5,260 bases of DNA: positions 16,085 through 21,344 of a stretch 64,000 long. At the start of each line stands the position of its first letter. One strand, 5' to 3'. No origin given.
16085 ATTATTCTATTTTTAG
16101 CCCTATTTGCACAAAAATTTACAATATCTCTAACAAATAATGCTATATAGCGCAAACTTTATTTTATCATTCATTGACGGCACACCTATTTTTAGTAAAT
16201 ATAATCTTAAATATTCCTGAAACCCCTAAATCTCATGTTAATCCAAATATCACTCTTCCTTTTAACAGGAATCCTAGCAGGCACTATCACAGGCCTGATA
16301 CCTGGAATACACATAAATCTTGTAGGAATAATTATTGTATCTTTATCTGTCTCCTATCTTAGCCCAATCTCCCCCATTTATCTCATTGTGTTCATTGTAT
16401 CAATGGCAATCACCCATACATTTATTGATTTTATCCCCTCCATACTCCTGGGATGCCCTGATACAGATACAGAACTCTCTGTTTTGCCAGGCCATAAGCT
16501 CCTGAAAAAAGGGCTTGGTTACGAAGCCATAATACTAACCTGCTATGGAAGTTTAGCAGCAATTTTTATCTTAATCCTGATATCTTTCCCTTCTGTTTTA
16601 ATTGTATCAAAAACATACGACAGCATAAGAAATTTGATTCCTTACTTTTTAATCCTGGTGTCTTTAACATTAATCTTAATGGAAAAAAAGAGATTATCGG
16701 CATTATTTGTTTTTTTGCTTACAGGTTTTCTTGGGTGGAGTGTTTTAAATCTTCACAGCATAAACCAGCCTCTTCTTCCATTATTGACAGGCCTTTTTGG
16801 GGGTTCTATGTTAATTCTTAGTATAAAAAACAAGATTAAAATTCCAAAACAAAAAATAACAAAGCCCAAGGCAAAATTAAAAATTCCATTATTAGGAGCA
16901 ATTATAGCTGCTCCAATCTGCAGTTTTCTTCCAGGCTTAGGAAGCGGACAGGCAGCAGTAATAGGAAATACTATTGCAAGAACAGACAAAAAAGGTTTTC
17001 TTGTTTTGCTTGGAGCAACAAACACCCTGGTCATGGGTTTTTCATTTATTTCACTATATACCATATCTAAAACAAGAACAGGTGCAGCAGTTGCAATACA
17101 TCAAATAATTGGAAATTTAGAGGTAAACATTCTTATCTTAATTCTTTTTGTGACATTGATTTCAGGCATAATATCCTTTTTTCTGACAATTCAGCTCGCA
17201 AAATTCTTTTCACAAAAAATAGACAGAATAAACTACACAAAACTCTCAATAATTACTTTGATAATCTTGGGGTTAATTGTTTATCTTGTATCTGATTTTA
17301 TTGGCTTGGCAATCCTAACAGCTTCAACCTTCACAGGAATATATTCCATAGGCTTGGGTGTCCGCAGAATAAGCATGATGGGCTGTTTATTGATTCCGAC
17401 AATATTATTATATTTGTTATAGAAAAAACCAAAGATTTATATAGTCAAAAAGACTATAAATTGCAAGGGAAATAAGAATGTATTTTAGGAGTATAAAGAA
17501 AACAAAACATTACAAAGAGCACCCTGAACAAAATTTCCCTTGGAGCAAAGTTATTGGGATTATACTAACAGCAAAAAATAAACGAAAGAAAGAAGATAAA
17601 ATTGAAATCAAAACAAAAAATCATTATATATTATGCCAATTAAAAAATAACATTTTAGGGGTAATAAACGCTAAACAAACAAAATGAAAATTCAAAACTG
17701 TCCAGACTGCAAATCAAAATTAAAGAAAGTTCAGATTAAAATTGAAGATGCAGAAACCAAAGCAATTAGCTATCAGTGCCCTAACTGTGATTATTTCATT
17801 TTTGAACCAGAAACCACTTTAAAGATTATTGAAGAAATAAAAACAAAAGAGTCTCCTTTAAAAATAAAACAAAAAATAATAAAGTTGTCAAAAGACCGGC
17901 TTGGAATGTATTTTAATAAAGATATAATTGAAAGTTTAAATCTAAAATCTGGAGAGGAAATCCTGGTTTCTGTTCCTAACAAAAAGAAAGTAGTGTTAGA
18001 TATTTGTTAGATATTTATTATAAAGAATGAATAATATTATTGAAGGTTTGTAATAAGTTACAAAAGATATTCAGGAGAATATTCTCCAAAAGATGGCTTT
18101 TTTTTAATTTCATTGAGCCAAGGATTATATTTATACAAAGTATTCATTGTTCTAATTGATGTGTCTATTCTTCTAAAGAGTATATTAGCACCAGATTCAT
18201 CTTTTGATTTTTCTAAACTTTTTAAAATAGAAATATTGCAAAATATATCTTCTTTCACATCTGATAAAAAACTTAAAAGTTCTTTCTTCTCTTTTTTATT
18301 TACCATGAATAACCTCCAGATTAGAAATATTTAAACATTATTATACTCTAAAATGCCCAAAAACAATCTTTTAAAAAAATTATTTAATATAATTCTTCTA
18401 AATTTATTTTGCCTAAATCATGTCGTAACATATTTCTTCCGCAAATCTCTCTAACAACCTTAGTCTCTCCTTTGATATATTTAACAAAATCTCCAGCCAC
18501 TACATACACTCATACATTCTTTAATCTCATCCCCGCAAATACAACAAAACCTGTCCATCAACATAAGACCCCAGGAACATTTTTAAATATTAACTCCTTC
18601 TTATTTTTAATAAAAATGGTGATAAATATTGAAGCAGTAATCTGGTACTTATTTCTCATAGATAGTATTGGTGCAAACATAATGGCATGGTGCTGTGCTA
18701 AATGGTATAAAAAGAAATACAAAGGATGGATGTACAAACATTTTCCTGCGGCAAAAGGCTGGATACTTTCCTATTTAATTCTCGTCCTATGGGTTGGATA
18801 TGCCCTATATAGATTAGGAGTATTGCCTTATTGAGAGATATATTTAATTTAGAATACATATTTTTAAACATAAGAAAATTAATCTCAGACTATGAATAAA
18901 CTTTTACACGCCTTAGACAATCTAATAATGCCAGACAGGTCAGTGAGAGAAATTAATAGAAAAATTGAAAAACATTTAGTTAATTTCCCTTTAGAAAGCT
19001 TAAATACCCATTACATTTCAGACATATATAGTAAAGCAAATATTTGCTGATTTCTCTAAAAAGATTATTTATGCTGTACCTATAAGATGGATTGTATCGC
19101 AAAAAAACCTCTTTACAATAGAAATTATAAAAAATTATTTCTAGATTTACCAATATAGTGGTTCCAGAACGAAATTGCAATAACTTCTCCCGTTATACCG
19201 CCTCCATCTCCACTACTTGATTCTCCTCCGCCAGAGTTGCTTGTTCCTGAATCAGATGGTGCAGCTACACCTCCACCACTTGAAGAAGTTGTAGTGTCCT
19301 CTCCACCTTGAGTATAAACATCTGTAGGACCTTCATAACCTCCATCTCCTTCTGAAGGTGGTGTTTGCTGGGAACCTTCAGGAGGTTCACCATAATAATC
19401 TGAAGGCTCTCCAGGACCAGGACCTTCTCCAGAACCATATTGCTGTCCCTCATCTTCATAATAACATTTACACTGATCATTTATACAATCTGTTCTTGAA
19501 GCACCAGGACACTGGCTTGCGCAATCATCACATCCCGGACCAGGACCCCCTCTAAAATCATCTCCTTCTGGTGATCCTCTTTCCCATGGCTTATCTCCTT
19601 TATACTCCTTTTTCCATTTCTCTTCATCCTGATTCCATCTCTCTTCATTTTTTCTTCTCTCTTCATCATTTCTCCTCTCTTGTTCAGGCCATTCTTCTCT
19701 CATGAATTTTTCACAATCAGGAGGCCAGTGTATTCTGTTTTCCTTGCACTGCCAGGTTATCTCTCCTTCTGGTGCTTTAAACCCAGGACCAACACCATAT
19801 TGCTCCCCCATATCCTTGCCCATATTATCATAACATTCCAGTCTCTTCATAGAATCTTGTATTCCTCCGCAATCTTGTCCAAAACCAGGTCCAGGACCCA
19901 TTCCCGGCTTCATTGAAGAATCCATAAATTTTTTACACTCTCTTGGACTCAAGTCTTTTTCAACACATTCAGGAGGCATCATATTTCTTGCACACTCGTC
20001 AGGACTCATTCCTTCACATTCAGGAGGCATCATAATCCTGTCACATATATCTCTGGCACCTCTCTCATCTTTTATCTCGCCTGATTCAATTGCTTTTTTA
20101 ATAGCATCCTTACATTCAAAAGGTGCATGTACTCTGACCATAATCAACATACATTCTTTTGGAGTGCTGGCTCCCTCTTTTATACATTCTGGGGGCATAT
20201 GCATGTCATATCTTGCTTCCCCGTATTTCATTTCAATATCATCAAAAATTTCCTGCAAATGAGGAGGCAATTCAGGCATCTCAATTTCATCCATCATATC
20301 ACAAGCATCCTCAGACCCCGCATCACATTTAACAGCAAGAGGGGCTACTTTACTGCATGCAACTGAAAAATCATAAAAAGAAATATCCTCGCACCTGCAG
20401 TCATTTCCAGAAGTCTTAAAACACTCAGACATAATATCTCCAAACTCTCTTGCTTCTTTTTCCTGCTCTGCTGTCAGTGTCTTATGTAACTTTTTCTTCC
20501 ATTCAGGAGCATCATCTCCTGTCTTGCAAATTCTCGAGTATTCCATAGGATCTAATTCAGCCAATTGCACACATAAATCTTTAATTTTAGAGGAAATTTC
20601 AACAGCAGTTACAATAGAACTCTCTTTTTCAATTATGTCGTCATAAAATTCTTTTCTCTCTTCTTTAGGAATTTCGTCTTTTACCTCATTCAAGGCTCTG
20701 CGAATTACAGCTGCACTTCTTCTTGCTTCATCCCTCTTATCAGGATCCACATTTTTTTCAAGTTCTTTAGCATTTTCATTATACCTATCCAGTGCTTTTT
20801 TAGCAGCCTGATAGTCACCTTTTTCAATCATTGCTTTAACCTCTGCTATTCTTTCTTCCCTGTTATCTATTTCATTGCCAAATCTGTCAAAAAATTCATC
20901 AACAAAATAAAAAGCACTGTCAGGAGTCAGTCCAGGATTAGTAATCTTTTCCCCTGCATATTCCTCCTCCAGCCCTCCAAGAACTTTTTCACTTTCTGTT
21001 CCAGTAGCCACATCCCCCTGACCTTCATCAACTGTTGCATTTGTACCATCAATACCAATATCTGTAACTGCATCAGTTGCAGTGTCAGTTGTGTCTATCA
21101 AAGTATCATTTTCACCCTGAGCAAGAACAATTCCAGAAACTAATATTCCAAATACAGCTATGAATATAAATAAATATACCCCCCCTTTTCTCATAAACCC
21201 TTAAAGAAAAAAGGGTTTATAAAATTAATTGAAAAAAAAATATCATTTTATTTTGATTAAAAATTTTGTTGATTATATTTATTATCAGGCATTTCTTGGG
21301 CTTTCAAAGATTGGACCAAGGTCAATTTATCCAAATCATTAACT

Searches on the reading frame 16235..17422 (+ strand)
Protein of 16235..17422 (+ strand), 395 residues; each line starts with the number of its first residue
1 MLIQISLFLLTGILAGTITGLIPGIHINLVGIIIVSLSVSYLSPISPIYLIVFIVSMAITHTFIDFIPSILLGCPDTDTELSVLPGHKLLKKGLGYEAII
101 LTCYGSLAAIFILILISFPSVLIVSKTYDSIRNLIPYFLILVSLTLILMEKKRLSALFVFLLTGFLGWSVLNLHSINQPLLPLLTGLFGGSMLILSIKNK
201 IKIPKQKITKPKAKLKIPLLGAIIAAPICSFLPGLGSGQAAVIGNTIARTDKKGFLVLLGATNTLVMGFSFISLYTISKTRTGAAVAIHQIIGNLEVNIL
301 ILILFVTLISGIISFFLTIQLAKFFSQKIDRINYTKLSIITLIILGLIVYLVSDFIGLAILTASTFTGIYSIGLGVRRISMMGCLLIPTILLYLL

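Call 15: search_protein_families(library=pfam, proteins=[window:16235-17422:+], max_evalue=0.0001)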
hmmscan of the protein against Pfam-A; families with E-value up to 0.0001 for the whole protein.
window:16235-17422:+ (395 aa): 1 family
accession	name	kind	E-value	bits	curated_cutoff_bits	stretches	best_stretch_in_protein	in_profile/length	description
PF01970.21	TctA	-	1.2e-45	156.4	28.9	1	7-382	2-422/423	Tripartite tricarboxylate transporter TctA family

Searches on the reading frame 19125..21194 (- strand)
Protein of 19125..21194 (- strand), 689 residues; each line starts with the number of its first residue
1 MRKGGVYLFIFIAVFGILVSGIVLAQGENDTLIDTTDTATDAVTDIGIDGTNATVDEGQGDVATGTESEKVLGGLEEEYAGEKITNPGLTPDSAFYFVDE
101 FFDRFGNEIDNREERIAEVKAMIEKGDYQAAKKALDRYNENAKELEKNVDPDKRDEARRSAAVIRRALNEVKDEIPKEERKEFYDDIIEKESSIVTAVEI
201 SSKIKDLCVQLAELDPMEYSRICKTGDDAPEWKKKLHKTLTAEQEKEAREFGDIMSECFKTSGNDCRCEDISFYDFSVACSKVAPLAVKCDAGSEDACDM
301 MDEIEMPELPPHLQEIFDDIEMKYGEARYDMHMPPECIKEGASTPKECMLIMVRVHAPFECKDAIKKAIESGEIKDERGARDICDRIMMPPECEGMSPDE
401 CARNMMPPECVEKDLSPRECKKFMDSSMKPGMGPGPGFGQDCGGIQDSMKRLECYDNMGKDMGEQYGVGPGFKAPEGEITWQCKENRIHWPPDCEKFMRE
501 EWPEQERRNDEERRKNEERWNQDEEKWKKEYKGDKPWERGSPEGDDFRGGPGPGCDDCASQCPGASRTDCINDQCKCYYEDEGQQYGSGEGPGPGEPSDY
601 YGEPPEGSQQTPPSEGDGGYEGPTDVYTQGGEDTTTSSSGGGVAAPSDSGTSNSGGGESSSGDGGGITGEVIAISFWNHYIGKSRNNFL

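Call 15: search_protein_families(library=pfam, proteins=[window:19125-21194:-], max_evalue=0.0001)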
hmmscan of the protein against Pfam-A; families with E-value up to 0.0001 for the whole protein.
window:19125-21194:- (689 aa): 1 family
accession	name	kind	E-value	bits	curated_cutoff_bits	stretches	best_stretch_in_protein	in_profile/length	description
PF18915.5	DUF5667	-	2.9e-10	40.9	27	1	88-174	1-99/99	Domain of unknown function (DUF5667)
